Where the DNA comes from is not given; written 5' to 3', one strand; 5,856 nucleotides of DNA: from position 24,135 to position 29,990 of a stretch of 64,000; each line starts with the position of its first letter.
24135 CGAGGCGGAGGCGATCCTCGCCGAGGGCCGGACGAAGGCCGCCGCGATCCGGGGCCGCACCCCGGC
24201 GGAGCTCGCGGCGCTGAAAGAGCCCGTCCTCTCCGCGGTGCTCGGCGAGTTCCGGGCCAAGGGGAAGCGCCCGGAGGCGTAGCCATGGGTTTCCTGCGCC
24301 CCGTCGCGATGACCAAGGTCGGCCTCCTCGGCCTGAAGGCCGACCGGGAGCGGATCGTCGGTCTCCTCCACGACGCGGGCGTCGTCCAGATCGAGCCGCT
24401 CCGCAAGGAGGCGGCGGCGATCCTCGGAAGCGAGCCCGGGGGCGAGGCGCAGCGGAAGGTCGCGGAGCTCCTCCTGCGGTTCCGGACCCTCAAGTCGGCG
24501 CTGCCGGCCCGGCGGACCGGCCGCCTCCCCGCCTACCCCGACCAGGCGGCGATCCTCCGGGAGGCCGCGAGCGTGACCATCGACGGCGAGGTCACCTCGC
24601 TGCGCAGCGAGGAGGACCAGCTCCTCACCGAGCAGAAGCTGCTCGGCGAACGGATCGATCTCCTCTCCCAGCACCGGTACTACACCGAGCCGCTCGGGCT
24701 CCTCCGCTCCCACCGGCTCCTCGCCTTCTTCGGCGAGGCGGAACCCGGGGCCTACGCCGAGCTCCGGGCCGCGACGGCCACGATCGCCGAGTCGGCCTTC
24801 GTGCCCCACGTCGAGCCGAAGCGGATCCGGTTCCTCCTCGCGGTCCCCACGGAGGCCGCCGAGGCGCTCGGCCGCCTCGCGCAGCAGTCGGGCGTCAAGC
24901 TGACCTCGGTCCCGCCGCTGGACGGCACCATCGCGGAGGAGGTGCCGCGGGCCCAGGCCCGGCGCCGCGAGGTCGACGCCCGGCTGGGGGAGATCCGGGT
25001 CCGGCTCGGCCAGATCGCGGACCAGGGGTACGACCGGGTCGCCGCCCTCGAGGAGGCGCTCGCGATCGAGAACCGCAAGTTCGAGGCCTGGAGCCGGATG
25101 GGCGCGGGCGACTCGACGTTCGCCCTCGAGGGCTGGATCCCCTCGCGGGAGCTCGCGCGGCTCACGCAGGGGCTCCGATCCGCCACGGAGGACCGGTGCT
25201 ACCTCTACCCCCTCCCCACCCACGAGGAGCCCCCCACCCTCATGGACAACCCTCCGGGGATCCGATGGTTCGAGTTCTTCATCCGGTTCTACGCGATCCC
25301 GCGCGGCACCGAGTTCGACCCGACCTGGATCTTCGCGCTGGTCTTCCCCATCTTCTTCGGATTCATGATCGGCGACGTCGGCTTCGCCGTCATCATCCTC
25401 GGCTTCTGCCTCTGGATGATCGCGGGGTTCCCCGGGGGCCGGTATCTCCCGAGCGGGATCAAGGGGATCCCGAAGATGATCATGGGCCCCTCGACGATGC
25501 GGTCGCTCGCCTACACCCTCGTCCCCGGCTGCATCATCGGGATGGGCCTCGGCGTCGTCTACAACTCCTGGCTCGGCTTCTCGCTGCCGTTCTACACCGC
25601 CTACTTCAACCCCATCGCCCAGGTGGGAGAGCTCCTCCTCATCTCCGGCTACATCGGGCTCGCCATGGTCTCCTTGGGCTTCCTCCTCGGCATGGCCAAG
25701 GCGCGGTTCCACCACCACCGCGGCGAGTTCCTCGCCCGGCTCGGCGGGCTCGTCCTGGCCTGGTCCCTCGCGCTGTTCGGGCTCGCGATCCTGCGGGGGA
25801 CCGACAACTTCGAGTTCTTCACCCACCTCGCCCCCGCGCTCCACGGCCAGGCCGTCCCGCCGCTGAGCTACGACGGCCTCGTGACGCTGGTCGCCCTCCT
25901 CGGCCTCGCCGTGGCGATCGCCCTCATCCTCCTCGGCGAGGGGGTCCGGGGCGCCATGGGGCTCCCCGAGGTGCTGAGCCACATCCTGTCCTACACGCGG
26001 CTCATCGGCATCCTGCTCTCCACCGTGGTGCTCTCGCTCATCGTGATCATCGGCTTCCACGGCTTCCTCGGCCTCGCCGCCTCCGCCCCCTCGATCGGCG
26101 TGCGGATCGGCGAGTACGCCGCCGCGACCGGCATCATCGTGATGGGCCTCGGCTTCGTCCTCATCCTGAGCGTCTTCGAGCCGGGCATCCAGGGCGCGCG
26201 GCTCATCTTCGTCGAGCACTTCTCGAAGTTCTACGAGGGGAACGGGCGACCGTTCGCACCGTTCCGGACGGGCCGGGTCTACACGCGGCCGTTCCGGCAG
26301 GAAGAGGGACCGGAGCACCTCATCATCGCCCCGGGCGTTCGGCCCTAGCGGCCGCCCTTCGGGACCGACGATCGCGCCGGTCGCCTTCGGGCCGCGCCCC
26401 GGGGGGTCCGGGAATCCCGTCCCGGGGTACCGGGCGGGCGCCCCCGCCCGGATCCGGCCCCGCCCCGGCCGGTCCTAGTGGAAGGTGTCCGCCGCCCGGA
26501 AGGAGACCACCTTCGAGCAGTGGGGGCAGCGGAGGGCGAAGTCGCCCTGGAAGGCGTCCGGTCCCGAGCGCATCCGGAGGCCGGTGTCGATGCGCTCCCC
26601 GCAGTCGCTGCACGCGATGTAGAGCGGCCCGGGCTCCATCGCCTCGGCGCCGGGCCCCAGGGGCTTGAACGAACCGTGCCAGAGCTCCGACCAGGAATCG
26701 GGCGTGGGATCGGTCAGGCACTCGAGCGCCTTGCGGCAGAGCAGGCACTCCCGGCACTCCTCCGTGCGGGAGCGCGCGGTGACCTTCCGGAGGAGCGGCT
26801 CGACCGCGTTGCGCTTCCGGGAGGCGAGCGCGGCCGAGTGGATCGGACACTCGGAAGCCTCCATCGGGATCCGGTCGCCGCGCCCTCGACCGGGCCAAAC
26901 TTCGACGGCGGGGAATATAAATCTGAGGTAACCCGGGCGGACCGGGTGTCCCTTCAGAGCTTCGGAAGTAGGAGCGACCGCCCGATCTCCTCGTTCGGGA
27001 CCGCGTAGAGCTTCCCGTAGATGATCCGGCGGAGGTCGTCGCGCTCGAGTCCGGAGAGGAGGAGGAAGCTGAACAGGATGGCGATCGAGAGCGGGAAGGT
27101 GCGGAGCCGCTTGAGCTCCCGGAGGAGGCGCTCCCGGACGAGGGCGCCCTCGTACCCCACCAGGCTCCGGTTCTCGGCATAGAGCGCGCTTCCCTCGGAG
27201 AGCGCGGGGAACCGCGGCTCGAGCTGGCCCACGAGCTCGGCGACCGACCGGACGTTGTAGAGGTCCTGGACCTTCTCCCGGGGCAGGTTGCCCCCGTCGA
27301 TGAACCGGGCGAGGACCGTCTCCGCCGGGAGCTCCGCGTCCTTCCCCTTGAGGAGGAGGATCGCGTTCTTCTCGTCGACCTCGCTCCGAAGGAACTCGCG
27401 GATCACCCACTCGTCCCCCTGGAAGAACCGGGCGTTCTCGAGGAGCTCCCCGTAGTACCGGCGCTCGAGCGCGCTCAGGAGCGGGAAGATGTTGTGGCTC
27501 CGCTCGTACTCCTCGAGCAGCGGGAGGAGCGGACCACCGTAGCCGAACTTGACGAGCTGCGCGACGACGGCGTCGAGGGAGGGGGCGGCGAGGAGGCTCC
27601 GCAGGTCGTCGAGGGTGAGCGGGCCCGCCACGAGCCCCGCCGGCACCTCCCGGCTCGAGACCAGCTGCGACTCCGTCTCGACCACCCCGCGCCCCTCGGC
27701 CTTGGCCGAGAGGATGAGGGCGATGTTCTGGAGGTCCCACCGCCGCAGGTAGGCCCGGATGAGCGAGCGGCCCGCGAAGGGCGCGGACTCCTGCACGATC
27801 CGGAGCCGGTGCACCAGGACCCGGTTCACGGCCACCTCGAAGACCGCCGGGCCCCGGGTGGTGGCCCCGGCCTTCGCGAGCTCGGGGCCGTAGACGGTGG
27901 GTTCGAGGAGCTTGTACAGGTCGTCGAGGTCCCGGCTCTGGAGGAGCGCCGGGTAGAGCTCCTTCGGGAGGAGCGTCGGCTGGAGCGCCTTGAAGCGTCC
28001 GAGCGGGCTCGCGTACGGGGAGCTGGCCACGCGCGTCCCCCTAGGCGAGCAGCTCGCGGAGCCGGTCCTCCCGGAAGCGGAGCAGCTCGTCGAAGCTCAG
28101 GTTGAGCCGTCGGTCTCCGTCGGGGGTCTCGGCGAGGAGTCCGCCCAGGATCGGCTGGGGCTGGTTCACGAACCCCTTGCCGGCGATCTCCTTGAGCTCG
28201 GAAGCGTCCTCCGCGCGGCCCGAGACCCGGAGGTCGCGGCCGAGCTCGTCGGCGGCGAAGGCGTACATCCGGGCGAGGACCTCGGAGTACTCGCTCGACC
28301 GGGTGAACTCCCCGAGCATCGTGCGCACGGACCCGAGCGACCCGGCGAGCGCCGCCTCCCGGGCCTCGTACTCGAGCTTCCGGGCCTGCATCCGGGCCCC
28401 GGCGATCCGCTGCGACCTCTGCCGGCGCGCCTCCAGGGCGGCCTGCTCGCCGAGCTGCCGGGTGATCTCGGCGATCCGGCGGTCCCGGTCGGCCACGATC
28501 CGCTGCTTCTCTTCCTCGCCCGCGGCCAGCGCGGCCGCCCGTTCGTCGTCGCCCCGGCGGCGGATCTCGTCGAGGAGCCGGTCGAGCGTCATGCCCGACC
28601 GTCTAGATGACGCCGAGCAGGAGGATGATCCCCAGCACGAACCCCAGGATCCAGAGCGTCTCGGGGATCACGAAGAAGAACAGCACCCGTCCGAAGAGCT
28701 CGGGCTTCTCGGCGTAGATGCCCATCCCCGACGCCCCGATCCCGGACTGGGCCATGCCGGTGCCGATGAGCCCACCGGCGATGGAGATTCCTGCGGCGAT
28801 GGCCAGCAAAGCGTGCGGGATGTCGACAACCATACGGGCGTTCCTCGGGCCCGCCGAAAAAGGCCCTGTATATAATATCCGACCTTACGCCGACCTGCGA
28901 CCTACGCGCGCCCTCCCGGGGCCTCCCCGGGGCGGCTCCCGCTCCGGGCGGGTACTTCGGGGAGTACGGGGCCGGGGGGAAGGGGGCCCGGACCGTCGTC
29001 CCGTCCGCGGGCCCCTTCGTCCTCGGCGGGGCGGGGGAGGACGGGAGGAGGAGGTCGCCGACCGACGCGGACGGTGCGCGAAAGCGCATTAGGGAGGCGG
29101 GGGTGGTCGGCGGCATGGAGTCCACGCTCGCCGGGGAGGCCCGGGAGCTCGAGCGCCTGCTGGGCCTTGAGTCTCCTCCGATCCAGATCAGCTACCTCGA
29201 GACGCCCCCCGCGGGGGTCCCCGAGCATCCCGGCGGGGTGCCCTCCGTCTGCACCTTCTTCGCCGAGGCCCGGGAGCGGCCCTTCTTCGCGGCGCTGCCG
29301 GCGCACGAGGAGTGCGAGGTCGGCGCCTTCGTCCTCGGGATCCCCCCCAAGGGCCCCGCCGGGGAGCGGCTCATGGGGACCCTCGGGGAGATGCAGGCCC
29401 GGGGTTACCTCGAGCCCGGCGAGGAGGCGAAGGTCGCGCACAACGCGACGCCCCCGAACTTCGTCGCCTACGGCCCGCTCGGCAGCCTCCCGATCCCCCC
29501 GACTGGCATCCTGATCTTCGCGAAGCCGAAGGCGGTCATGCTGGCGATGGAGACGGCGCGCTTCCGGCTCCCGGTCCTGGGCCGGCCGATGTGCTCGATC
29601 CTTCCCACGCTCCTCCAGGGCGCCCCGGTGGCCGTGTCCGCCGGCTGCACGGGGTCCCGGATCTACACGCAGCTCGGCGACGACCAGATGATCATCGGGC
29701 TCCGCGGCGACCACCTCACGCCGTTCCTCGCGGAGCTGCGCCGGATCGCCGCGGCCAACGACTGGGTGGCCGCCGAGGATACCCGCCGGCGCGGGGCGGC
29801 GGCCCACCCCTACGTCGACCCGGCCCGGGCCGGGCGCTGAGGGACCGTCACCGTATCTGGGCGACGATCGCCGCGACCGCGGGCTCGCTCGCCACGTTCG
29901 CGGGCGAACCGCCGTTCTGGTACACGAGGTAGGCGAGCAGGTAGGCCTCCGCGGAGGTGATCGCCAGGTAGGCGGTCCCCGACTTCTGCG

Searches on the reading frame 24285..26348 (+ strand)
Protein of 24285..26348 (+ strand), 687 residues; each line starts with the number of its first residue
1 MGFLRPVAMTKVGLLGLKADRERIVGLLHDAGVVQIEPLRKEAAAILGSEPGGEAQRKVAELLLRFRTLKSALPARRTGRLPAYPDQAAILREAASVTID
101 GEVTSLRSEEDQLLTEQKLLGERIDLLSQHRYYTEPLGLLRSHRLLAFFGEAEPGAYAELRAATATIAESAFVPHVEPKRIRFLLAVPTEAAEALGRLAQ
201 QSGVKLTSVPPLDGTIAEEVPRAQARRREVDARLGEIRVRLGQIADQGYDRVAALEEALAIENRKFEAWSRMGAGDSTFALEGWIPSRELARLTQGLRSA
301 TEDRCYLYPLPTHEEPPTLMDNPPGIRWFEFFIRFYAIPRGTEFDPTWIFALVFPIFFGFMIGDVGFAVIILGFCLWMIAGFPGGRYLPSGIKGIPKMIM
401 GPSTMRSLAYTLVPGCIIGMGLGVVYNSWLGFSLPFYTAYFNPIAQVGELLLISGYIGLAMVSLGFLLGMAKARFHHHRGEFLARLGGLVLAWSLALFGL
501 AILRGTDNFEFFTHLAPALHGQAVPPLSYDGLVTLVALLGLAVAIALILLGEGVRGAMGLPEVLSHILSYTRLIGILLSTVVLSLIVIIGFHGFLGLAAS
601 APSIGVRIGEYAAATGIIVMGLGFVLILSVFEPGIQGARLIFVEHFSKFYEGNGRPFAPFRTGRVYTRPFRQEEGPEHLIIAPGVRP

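Call 58: search_protein_families(library=pfam, proteins=[window:24285-26348:+], max_evalue=0.00001)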
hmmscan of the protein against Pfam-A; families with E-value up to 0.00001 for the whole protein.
window:24285-26348:+ (687 aa): 1 family
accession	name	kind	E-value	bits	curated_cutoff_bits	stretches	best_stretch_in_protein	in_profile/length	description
PF01496.24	V_ATPase_I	-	3.8e-18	65.3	30.7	1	272-441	300-468/815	V-type ATPase 116kDa subunit family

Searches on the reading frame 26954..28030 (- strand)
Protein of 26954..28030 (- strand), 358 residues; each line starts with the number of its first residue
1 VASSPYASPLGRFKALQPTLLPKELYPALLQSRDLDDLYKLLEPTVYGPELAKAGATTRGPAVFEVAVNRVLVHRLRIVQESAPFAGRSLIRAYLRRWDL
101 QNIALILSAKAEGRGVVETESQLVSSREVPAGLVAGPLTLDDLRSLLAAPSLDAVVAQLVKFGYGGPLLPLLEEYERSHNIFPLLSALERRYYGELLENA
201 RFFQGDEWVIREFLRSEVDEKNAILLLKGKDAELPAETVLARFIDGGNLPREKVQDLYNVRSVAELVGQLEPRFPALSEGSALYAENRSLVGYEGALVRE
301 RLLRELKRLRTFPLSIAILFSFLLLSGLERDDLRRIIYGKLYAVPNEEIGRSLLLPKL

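Call 58: search_protein_families(library=pfam, proteins=[window:26954-28030:-], max_evalue=0.00001)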
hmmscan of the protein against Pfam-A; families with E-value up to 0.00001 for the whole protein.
window:26954-28030:- (358 aa): 1 family
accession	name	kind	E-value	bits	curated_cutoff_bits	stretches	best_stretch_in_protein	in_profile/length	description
PF01992.21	vATP-synt_AC39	-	2e-53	182.4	29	1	11-349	3-336/339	ATP synthase (C/AC39) subunit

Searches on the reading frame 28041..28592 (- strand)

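Call 58: search_protein_families(library=pfam, proteins=[window:28041-28592:-], max_evalue=0.00001)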
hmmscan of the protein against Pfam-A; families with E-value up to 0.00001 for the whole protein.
window:28041-28592:- (183 aa): 1 family
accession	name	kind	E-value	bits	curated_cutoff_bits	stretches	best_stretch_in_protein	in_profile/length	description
PF01991.23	vATP-synt_E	-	2.4e-09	37.3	24.2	1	23-173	15-185/199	ATP synthase (E/31 kDa) subunit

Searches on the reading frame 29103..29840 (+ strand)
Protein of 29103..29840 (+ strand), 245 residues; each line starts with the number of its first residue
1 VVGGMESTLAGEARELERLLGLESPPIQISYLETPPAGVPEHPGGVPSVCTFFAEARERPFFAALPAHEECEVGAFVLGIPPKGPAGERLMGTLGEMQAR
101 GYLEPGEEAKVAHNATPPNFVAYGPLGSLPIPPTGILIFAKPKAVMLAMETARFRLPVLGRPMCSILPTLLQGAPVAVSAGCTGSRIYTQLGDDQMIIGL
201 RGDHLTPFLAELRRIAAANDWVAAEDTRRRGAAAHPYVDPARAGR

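Call 58: search_protein_families(library=pfam, proteins=[window:29103-29840:+], max_evalue=0.00001)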
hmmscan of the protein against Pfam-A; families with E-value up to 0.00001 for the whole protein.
window:29103-29840:+ (245 aa): 1 family
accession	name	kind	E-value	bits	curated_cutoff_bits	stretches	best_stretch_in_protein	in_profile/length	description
PF02596.20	DUF169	-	8.7e-14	52.3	27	1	16-205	2-203/209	Uncharacterised ArCR, COG2043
